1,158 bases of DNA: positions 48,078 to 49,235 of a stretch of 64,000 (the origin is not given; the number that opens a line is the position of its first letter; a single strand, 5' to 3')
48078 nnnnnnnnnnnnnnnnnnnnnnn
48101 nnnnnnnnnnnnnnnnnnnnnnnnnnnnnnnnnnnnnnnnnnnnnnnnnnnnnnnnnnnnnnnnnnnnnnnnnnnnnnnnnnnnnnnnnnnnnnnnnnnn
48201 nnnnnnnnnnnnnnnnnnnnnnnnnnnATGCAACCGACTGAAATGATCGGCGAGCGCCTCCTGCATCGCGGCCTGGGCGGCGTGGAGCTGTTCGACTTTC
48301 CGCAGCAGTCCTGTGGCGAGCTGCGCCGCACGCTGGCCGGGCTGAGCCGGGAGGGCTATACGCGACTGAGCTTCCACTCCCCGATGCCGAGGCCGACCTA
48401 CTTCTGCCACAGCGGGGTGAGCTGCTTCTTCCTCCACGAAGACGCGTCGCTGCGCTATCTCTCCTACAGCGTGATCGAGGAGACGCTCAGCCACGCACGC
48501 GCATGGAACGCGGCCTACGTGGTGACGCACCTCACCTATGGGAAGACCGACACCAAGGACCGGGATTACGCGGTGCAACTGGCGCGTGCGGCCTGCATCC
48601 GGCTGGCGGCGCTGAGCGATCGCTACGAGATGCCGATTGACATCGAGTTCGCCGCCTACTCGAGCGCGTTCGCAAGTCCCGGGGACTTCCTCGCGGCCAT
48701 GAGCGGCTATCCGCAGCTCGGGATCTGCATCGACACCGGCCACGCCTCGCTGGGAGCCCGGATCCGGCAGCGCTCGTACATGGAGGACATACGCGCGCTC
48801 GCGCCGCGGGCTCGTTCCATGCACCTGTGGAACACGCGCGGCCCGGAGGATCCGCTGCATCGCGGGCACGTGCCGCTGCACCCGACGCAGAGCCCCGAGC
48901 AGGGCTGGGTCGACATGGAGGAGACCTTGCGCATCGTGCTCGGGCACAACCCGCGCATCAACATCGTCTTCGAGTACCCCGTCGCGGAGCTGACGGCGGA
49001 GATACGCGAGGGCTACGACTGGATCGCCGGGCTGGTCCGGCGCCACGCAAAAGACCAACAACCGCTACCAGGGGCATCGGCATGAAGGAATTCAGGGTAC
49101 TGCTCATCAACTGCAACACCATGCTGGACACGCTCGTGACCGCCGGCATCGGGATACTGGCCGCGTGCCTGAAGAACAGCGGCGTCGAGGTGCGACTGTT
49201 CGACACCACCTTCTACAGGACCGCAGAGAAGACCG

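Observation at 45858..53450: Six tightly packed genes behind a perfect FNR box: Mo-oxidoreductase, TIM barrel, B12-rSAM, NAD-dehydrogenase, ubiU, ubiV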

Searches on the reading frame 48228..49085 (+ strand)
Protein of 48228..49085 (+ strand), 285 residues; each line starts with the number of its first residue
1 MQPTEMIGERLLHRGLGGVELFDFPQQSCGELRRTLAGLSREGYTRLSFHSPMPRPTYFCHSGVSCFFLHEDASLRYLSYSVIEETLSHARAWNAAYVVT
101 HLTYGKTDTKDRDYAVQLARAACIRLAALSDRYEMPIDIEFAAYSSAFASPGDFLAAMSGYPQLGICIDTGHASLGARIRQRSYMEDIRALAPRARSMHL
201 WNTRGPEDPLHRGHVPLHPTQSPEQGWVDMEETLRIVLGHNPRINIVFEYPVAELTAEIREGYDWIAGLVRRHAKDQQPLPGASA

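Call 12: search_protein_families(library=pfam, proteins=[window:48228-49085:+])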
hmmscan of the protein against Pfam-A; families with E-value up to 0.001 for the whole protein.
window:48228-49085:+ (285 aa): 1 family
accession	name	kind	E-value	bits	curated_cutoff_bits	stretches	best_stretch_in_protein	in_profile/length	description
PF01261.30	AP_endonuc_2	-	3.1e-11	43.9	31.1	1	15-267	8-247/249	Xylose isomerase-like TIM barrel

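Call 13: search_protein_families(library=ncbifam, proteins=[window:48228-49085:+], max_evalue=0.00001)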
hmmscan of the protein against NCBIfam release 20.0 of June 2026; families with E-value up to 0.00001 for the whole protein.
window:48228-49085:+ (285 aa): 1 family
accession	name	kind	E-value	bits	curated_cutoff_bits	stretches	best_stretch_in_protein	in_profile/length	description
NF041277.1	coba_remo_CbiR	equivalog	2.7e-06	27.1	105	1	57-249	61-233/249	cobamide remodeling phosphodiesterase CbiR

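Call 29: search_solved_structures(query=window:48228-49082:+, max_evalue=1)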
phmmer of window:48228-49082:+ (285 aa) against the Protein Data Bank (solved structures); distinct sequences matched with E-value up to 1: 2.
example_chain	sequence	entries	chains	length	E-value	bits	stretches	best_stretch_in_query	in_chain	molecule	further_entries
9ly6_A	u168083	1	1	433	0.37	13.3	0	221-255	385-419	CD276 antigen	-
9ly5_C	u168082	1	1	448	0.39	13.2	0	221-255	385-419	CD276 antigen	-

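Call 50: find_homologous_proteins(query=window:48228-49082:+, max_evalue=0.00001)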
Query window:48228-49082:+ (285 aa): 91 proteins with E <= 0.00001 among 3033 candidates.
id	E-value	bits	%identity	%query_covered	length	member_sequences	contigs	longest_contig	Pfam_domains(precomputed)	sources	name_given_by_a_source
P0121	4.4e-176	602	92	100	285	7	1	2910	PF01261.31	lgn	-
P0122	8.9e-168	575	87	100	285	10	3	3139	PF01261.31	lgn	-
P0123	1.7e-162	558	86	100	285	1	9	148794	PF01261.31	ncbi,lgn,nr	ncbi:MAG: hypothetical protein NFCOHLIN_01119 [Gammaproteobacteria bacterium]|nr:hypothetical protei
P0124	2.8e-161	554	85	100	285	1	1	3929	PF01261.31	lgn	-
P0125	1.1e-147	509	79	98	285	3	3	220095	PF01261.31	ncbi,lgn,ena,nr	ncbi:MAG TPA: sugar phosphate isomerase/epimerase [Gammaproteobacteria bacterium]|nr:sugar phosphate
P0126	4.0e-146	504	78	99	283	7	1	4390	PF01261.31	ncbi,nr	ncbi:MAG: sugar phosphate isomerase/epimerase [Gammaproteobacteria bacterium]|nr:sugar phosphate iso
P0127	7.9e-134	464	73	100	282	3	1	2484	PF01261.31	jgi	jgi:sugar phosphate isomerase/epimerase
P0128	4.2e-133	461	74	98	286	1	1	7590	PF01261.31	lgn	-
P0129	5.7e-112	392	62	100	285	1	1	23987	PF01261.31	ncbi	-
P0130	5.8e-100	352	57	93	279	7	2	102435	PF01261.31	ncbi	-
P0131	6.7e-98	346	56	93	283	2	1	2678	PF01261.31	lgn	-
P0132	5.0e-97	343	57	91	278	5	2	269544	PF01261.31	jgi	-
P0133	1.9e-96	341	57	90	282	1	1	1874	PF01261.31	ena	-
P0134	2.9e-96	340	57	91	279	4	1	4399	PF01261.31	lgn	-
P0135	7.8e-95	336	54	94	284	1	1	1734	PF01261.31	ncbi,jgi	-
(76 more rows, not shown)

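Call 59: predict_structure(alignment_id=A2)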
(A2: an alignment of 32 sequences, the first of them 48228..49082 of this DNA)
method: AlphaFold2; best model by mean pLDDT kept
length: 285 residues; sequences in the alignment: 32
mean_pLDDT: 92.1   pTM: 0.90
mean pLDDT of the five models: 92.1, 92.0, 91.8, 91.5, 91.1
residues with pLDDT >= 90: 245; 70-90: 20; 50-70: 8; < 50: 12
segments of 3 or more residues with pLDDT < 50: 1-4, 278-285
pLDDT, mean of each block of 10 residues (from residue 1): 62 95 95 95 96 96 95 98 99 98 96 98 99 99 93 97 98 93 97 98 82 85 96 98 95 86 97 70 39
secondary structure, 60 per line:
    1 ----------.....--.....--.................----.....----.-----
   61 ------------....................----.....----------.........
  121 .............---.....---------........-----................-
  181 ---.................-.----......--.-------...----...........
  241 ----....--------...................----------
elements in order: E11-15 E18-22 H26-41 E46-50 H73-92 E97-101 H112-133 E137-141 H151-158 E164-169 H170-179 H184-194 E195-200 H207-212 H230-240 E245-248 H257-275

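Call 62: fold_search(model_id=the predicted structure, library=pdb)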
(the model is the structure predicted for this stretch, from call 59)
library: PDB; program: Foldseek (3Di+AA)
matches with E <= 10: 1519; with E <= 0.001: 176
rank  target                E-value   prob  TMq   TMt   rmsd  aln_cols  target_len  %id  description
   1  3wqo_B                7.4e-07  1.00  0.61  0.64   4.1       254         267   12  Crystal structure of D-tagatose 3-epimerase-like protein (released 2014-07-09)
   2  3cqi_A                1.9e-06  1.00  0.58  0.59   4.9       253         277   15  Crystal Structure of L-xylulose-5-phosphate 3-epimerase UlaE (form B) complex with sulfate (released 2008-11-25)
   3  3cqj_B                1.9e-06  1.00  0.58  0.60   4.6       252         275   15  Crystal Structure of L-xylulose-5-phosphate 3-epimerase UlaE (form B) complex with Zn2+ (released 2008-11-25)
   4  3wqo_A                2.0e-06  1.00  0.60  0.62   4.1       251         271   14  Crystal structure of D-tagatose 3-epimerase-like protein (released 2014-07-09)
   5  4ovx                  2.0e-06  1.00  0.56  0.59   4.2       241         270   12  Crystal structure of Xylose isomerase domain protein from Planctomyces limnophilus DSM 3776 (released 2014-02-12)
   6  3cqj_A                2.3e-06  1.00  0.58  0.60   4.9       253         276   15  Crystal Structure of L-xylulose-5-phosphate 3-epimerase UlaE (form B) complex with Zn2+ (released 2008-11-25)
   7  4pfh_A                2.7e-06  1.00  0.49  0.47   7.9       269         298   14  Crystal structure of engineered D-tagatose 3-epimerase PcDTE-IDF8 (released 2014-10-22)
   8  6n98                  2.8e-06  1.00  0.55  0.44   5.1       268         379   16  Xylose isomerase 1F1 variant from Streptomyces sp. F-1 (released 2019-12-04)
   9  3cqi_B                3.6e-06  1.00  0.59  0.61   4.4       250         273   14  Crystal Structure of L-xylulose-5-phosphate 3-epimerase UlaE (form B) complex with sulfate (released 2008-11-25)
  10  3p6l                  3.8e-06  1.00  0.50  0.53   5.2       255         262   15  Crystal structure of a Sugar phosphate isomerase/epimerase (BDI_1903) from Parabacteroides distasonis ATCC 8503 at 1.85  (released 2010-12-08)
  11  4pfh_B                3.8e-06  1.00  0.50  0.49   7.6       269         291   13  Crystal structure of engineered D-tagatose 3-epimerase PcDTE-IDF8 (released 2014-10-22)
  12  4pgl_B                4.5e-06  1.00  0.49  0.48   8.1       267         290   14  Crystal structure of engineered D-tagatose 3-epimerase PcDTE-ILS6 (released 2014-10-22)
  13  1xya_A                4.8e-06  1.00  0.58  0.45   5.2       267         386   14  X-RAY CRYSTALLOGRAPHIC STRUCTURES OF D-XYLOSE ISOMERASE-SUBSTRATE COMPLEXES POSITION THE SUBSTRATE AND PROVIDE EVIDENC (released 1994-05-31)
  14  4xsl_A                6.1e-06  1.00  0.52  0.50   7.4       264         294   14  Crystal strcutre of D-tagatose 3-epimerase C66S from Pseudomonas cichorii in complex with glycerol (released 2016-01-27)
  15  1xlm_A                6.4e-06  1.00  0.53  0.40   7.5       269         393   14  D254E, D256E MUTANT OF D-XYLOSE ISOMERASE COMPLEXED WITH AL3 AND XYLITOL (released 1998-01-28)
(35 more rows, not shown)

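Call 70: find_related_loci(query=A2, collection=metagenome_contigs, flank=10000)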
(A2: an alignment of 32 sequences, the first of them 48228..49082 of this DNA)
Query A2 (285 aa) in metagenome_contigs; peptide patterns used: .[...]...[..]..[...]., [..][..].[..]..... (x = any residue, [..] = any of these).
88 stretches matched a pattern; 38 encode a relative of the query (tblastn E <= 1e-3); 38 distinct loci.
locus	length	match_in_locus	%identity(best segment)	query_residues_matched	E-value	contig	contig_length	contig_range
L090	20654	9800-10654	86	1-285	6e-169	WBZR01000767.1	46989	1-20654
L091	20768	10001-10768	57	12-271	3e-101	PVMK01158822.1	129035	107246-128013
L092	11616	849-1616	57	11-270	7e-98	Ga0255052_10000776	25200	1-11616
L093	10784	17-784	56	12-271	1e-97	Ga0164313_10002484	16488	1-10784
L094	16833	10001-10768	56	12-271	2e-97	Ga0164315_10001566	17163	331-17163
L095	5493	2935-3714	53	11-270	5e-96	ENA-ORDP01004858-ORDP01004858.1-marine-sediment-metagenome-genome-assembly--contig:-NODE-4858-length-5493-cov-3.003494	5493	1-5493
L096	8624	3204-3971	54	12-271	7e-95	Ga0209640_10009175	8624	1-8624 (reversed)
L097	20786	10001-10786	53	11-272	3e-94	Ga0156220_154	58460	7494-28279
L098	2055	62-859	51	9-274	4e-97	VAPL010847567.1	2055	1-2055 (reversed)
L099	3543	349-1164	53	1-272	4e-93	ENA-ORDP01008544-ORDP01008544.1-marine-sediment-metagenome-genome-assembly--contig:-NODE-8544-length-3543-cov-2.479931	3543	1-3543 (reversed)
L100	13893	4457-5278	53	9-282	1e-91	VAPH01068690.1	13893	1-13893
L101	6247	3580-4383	50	8-275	5e-87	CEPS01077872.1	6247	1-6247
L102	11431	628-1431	50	8-275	6e-87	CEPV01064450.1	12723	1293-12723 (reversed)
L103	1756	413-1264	48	1-284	3e-91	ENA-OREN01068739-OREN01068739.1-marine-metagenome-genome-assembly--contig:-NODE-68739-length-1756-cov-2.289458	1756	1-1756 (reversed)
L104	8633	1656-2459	50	10-277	3e-86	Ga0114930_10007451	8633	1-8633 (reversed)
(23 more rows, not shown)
